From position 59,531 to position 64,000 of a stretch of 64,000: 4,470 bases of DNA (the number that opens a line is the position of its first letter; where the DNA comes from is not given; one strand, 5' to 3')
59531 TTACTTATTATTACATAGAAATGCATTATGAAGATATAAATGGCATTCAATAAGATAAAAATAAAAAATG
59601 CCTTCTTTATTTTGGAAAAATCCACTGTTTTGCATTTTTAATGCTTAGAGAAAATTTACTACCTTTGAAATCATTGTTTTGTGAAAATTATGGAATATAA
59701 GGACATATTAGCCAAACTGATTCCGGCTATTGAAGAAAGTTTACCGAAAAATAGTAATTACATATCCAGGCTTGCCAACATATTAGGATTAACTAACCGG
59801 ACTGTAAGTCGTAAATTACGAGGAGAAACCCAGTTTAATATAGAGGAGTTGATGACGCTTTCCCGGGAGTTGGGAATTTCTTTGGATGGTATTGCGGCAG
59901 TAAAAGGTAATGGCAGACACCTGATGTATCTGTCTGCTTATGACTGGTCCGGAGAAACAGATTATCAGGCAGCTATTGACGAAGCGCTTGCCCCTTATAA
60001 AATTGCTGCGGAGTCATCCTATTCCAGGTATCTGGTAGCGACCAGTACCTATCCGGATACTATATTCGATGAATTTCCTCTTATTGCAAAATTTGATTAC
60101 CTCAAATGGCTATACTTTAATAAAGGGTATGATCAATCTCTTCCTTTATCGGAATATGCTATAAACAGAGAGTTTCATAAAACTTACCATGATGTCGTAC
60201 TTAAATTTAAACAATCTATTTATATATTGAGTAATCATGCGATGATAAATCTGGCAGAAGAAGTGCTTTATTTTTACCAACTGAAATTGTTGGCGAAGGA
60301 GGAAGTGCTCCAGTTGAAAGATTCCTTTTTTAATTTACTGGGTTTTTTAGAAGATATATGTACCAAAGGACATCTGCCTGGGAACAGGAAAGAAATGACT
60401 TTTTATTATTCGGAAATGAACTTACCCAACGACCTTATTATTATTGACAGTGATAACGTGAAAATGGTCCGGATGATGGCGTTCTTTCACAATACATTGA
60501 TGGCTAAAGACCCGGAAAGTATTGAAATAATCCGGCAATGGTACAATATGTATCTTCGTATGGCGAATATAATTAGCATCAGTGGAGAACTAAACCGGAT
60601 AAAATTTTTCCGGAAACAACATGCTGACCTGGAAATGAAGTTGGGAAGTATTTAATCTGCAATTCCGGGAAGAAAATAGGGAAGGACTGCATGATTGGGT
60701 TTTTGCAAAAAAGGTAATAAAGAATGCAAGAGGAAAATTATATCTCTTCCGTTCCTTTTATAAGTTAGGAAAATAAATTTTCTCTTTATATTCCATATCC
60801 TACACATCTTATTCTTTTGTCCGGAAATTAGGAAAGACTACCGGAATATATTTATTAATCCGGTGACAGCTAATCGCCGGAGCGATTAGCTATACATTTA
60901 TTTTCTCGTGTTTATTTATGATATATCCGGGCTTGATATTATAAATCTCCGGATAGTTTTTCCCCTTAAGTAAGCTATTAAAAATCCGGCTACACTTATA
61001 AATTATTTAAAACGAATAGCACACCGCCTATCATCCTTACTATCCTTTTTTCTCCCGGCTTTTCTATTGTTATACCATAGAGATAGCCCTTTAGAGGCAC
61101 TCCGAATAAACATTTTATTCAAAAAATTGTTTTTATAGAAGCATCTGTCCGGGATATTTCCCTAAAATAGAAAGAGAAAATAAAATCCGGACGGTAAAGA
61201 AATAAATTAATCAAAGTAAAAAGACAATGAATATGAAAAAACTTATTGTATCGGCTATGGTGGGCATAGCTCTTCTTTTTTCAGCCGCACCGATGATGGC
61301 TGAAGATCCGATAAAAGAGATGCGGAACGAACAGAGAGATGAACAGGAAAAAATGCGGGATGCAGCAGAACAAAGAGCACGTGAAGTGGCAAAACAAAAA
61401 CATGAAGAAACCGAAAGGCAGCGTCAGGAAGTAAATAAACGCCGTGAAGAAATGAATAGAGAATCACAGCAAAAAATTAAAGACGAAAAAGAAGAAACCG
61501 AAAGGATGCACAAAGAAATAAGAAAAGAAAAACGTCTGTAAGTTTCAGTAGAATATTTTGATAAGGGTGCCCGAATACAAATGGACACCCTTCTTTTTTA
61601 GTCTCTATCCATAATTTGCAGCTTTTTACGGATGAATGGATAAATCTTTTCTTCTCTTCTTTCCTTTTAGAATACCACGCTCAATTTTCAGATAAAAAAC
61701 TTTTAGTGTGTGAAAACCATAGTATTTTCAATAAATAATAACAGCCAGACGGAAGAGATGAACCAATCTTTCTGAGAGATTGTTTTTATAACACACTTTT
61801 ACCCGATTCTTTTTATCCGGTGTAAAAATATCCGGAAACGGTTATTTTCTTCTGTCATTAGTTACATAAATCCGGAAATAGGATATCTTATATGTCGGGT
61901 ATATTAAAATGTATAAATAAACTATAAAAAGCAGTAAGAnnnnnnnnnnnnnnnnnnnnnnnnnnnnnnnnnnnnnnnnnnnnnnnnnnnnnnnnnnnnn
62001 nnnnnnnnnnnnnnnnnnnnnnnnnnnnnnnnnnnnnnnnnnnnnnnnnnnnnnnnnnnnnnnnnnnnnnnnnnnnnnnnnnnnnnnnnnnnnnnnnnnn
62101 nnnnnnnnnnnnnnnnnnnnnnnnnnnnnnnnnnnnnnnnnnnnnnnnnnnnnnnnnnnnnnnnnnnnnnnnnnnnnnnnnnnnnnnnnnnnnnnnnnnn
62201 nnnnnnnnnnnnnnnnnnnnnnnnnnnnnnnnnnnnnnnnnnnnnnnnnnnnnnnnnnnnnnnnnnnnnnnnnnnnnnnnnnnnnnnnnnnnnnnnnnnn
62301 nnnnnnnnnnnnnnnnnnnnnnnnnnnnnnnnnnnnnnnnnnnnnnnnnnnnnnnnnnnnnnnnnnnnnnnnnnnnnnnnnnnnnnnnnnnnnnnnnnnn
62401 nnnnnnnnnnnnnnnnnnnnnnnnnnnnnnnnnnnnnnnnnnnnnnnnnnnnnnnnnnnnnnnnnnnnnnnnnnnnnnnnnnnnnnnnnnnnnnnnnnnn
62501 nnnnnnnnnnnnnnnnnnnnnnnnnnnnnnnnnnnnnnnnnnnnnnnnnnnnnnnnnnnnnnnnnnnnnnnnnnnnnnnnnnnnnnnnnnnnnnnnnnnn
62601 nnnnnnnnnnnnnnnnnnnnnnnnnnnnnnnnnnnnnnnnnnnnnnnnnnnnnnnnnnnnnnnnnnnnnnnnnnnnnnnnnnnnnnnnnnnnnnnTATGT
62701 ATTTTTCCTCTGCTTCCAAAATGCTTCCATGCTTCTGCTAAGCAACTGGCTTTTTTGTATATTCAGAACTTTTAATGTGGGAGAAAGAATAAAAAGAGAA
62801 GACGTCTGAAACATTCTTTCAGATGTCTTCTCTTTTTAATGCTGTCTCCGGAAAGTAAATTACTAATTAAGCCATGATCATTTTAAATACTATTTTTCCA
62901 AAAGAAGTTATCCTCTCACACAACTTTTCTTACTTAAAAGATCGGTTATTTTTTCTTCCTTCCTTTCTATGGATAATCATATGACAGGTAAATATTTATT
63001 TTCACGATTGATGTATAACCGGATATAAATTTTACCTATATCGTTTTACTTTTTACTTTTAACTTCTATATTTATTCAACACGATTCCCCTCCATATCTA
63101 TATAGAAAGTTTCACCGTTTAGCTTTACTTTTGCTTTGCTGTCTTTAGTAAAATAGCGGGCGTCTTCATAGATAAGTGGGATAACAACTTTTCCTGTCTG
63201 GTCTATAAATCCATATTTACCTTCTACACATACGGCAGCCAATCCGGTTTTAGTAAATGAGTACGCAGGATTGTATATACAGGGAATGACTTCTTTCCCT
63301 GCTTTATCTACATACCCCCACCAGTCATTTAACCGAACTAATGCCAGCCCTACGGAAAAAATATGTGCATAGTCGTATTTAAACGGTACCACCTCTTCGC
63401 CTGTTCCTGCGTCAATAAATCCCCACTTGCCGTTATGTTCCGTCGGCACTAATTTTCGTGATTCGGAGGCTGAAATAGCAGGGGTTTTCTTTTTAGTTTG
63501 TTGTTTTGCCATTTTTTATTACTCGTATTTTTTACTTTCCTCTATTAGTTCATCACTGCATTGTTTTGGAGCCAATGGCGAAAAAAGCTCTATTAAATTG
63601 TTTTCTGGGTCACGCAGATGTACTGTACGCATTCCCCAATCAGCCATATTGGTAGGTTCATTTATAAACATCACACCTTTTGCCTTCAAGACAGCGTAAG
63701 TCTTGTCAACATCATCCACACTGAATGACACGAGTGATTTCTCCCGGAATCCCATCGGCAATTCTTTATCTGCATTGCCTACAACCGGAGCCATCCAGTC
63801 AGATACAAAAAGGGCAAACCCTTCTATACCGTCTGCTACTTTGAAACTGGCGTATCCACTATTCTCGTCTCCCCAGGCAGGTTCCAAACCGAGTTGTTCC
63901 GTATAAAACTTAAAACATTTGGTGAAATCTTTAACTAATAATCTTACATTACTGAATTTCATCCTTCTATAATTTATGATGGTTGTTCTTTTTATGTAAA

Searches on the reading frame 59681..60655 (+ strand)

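Call 20: search_protein_families(library=pfam, proteins=[window:59681-60655:+], max_evalue=0.01)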
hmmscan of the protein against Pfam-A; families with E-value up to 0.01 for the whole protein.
window:59681-60655:+ (324 aa): 4 families
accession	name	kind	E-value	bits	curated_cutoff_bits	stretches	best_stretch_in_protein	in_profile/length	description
PF01381.28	HTH_3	-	0.00031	21.2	23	1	30-70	14-54/55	Helix-turn-helix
PF08667.16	BetR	-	0.00037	21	21.6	1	29-67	26-64/148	BetR domain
PF13443.12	HTH_26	-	0.0045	17.6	22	1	28-68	13-54/63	Cro/C1-type HTH DNA-binding domain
PF02954.25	HTH_8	-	0.0097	16.1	22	0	17-47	10-40/42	Bacterial regulatory protein, Fis family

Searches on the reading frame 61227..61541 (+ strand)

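Call 20: search_protein_families(library=pfam, proteins=[window:61227-61541:+], max_evalue=0.01)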
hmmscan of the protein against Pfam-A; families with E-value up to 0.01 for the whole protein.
window:61227-61541:+ (104 aa): 1 family
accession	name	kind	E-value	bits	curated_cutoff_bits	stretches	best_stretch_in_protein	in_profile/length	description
PF15442.11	DUF4629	-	0.0097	16.6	27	0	24-93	41-109/150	Domain of unknown function (DUF4629)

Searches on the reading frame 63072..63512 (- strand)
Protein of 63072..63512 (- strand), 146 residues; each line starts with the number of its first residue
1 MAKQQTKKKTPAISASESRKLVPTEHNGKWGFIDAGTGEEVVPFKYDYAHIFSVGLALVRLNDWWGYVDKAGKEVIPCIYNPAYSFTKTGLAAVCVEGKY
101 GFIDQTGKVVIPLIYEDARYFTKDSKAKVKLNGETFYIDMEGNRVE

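Call 20: search_protein_families(library=pfam, proteins=[window:63072-63512:-], max_evalue=0.01)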
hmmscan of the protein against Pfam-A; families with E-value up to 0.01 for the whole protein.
window:63072-63512:- (146 aa): 1 family
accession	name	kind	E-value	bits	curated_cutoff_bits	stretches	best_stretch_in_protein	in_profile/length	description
PF14903.11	WG_beta_rep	-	5.5e-35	119.5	25.6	3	65-100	1-35/35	WG containing repeat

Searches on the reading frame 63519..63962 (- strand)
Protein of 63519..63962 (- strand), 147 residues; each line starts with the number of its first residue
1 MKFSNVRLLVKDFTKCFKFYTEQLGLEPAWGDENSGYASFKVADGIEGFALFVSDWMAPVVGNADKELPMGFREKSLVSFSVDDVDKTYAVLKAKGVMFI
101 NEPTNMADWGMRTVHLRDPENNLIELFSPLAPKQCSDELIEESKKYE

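Call 20: search_protein_families(library=pfam, proteins=[window:63519-63962:-], max_evalue=0.01)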
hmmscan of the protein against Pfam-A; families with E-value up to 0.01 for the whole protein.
window:63519-63962:- (147 aa): 2 families
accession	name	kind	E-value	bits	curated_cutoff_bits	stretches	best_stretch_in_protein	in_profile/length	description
PF00903.31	Glyoxalase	-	4.3e-15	56.6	20.6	1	5-126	4-121/121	Glyoxalase/Bleomycin resistance protein/Dioxygenase superfamily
PF12681.13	Glyoxalase_2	-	3.6e-09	37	30.1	1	3-130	1-117/118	Glyoxalase-like domain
